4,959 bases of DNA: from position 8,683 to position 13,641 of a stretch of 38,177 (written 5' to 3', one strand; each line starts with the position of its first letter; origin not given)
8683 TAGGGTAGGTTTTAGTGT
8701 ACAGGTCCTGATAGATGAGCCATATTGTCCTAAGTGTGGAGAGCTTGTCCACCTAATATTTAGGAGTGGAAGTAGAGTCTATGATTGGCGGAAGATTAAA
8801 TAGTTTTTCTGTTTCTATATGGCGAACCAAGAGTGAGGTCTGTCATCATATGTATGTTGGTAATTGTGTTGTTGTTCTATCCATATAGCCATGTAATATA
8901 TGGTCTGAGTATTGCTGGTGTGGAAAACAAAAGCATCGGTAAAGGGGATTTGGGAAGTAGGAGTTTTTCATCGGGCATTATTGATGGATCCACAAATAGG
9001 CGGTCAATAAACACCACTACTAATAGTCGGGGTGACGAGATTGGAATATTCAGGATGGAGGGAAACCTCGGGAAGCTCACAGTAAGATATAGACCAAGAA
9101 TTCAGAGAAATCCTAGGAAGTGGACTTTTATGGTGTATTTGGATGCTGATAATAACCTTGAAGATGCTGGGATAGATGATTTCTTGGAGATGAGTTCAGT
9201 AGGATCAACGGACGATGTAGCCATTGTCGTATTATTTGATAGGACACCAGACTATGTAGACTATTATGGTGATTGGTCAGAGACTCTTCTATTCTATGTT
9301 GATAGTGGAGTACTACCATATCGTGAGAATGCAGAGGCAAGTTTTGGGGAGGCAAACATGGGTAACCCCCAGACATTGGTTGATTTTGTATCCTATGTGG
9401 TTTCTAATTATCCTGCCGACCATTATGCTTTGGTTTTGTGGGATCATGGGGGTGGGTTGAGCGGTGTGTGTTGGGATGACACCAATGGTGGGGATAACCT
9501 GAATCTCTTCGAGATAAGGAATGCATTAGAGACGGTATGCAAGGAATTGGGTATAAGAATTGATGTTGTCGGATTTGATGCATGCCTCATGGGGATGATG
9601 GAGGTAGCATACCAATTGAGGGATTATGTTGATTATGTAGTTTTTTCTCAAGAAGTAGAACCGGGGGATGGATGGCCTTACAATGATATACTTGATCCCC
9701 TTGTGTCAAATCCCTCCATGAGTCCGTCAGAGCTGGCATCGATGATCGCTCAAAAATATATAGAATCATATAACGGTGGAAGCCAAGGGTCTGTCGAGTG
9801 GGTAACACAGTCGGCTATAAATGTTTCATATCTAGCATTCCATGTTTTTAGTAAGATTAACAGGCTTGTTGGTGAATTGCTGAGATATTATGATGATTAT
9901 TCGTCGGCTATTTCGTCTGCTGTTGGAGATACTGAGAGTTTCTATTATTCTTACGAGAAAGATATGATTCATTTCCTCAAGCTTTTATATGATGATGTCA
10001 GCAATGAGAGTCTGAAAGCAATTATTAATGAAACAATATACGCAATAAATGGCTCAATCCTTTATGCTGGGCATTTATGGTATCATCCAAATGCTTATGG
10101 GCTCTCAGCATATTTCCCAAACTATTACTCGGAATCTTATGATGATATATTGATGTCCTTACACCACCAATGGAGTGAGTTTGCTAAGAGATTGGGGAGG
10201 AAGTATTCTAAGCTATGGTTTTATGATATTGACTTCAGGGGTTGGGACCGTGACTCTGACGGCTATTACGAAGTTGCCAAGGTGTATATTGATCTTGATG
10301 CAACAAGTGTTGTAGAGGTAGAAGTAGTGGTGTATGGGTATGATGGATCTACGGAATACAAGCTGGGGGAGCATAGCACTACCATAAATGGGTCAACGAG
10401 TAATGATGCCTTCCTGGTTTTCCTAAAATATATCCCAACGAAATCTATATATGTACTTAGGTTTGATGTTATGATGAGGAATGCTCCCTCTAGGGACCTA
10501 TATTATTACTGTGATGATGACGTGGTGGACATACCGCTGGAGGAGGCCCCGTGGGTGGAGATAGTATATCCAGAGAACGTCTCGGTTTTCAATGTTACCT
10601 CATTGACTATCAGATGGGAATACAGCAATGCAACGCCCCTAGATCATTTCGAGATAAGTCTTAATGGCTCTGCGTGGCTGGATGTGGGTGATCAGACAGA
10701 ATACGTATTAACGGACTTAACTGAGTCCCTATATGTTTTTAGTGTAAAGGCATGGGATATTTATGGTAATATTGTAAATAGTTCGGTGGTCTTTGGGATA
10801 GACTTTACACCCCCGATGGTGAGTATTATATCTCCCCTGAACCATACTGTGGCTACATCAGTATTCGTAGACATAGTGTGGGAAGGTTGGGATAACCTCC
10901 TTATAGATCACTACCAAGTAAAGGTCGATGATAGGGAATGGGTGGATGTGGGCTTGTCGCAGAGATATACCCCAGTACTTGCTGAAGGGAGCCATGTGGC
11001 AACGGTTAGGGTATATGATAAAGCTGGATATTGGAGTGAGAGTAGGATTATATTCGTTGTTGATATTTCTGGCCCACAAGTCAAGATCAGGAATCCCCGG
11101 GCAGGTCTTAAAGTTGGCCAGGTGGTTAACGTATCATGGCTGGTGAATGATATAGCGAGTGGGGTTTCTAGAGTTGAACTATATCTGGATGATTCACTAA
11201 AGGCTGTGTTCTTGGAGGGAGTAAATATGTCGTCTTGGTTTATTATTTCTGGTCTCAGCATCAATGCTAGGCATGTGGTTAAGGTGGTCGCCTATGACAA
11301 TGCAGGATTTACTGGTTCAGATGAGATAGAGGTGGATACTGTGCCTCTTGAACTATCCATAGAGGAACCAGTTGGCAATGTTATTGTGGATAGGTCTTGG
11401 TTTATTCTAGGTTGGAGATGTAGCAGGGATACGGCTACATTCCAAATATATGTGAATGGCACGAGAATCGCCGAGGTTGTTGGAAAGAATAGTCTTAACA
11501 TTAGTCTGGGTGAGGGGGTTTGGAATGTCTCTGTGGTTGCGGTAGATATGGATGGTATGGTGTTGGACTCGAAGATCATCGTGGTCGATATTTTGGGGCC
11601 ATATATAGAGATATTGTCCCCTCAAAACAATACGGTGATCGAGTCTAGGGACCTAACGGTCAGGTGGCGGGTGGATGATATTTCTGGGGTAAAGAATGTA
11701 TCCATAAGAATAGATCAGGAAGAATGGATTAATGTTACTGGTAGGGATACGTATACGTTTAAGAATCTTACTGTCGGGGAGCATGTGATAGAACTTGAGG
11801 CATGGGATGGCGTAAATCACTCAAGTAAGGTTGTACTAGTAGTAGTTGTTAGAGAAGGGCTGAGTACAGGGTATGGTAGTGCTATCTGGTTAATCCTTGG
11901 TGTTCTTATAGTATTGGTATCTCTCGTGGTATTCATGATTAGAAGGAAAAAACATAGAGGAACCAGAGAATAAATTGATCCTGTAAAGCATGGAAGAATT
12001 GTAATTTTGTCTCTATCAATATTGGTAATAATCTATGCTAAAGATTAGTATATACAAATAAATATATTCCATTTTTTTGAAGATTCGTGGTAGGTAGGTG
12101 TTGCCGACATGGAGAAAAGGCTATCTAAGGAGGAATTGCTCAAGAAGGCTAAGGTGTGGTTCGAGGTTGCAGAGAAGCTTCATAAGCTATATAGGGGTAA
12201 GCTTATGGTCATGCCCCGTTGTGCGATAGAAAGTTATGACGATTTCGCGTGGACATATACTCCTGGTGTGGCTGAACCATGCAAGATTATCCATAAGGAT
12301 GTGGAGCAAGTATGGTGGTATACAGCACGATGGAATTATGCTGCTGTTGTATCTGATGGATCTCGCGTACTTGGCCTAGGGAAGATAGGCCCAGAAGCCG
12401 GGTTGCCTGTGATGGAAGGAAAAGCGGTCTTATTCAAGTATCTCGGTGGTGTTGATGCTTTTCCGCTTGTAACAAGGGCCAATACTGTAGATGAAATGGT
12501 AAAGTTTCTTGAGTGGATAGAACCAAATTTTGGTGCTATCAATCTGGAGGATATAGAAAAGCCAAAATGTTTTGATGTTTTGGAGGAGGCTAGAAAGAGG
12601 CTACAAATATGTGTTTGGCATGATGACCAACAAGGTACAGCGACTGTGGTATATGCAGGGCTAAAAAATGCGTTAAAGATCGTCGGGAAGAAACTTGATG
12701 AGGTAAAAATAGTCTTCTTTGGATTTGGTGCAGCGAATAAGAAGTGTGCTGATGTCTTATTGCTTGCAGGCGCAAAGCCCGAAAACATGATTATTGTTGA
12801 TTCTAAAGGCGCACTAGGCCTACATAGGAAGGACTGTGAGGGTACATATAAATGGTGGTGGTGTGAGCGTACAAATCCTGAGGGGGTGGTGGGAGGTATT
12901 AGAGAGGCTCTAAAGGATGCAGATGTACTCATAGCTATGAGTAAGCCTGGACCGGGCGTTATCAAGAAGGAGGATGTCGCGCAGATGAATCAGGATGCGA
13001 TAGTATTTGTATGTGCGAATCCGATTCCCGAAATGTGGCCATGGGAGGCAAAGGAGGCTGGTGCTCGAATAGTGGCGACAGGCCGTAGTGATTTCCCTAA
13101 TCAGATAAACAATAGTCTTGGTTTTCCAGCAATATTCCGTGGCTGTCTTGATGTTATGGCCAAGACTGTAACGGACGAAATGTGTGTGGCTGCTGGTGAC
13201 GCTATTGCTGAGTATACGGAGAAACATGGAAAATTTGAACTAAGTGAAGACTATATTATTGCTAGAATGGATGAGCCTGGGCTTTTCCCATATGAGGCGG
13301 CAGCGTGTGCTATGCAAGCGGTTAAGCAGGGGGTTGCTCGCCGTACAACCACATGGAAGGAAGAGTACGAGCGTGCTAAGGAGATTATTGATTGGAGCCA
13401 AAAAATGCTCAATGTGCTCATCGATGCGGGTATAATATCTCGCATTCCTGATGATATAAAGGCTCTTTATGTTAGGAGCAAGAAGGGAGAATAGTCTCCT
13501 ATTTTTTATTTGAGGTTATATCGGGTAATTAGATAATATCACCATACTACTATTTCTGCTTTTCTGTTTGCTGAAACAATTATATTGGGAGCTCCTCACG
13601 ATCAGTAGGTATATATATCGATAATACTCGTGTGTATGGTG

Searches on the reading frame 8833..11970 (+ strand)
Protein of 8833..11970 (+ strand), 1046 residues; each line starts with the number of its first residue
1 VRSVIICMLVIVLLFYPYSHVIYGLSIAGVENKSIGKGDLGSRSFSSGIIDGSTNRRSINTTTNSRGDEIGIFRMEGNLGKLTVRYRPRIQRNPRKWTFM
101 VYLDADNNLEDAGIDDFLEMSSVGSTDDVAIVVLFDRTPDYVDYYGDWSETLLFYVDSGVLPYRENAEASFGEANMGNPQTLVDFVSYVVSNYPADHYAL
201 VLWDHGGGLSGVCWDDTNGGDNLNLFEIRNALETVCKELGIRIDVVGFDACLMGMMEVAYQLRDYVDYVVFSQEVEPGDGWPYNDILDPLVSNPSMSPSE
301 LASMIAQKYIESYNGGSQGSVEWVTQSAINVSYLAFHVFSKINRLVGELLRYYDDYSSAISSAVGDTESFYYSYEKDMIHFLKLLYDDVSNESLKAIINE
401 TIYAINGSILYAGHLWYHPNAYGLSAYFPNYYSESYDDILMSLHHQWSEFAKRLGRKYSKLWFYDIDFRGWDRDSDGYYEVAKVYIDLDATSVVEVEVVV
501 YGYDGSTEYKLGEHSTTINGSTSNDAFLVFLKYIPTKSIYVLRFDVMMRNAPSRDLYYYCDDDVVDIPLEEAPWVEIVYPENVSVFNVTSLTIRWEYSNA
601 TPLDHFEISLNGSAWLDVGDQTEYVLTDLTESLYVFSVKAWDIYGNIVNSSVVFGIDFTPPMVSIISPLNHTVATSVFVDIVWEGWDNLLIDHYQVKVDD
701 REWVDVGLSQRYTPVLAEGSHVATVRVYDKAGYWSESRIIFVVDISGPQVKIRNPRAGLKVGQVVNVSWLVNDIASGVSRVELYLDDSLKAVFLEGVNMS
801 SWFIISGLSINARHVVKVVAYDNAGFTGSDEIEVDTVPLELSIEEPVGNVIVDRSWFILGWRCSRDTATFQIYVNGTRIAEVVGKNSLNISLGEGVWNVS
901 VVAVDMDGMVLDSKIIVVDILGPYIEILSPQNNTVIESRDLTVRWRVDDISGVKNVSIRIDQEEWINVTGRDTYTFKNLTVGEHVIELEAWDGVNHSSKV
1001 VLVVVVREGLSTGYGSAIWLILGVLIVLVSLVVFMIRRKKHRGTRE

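Call 74: search_protein_families(library=pfam, proteins=[window:8833-11970:+], max_evalue=0.001)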
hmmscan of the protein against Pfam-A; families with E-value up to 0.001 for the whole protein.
window:8833-11970:+ (1046 aa): 4 families
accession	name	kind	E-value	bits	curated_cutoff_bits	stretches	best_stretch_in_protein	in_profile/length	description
PF03415.19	Peptidase_C11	-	3e-52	178.8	25.8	1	101-379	1-262/359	Clostripain family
PF17957.7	Big_7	-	9.4e-18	65.1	24.1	2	923-986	1-68/70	Bacterial Ig domain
PF19077.6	Big_13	-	0.00024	22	27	0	713-744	69-101/102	Bacterial Ig-like domain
PF09136.16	Glucodextran_B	-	0.00045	20.5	27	0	840-917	2-79/83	Glucodextranase, domain B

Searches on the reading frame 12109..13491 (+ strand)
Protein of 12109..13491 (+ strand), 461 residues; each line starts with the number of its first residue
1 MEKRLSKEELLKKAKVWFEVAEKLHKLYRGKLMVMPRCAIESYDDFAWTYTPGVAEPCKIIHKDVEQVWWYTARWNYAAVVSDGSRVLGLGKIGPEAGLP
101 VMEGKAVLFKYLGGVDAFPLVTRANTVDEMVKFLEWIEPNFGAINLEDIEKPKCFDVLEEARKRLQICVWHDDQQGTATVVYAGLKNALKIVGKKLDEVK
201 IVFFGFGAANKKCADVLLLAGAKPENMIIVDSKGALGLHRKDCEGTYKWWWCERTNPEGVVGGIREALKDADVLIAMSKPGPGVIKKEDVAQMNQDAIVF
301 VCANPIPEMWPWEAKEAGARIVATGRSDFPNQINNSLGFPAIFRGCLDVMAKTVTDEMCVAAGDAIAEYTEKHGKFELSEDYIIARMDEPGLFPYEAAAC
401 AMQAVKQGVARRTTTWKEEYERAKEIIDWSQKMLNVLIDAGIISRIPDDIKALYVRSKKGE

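Call 74: search_protein_families(library=pfam, proteins=[window:12109-13491:+], max_evalue=0.001)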
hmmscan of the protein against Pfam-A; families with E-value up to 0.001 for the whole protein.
window:12109-13491:+ (461 aa): 2 families
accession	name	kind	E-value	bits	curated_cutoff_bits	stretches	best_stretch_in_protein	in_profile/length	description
PF00390.24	malic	-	5.2e-24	85.5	23.1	2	42-122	14-115/182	Malic enzyme, N-terminal domain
PF03949.21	Malic_M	-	5.3e-16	59.1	23.5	1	175-373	2-228/258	Malic enzyme, NAD binding domain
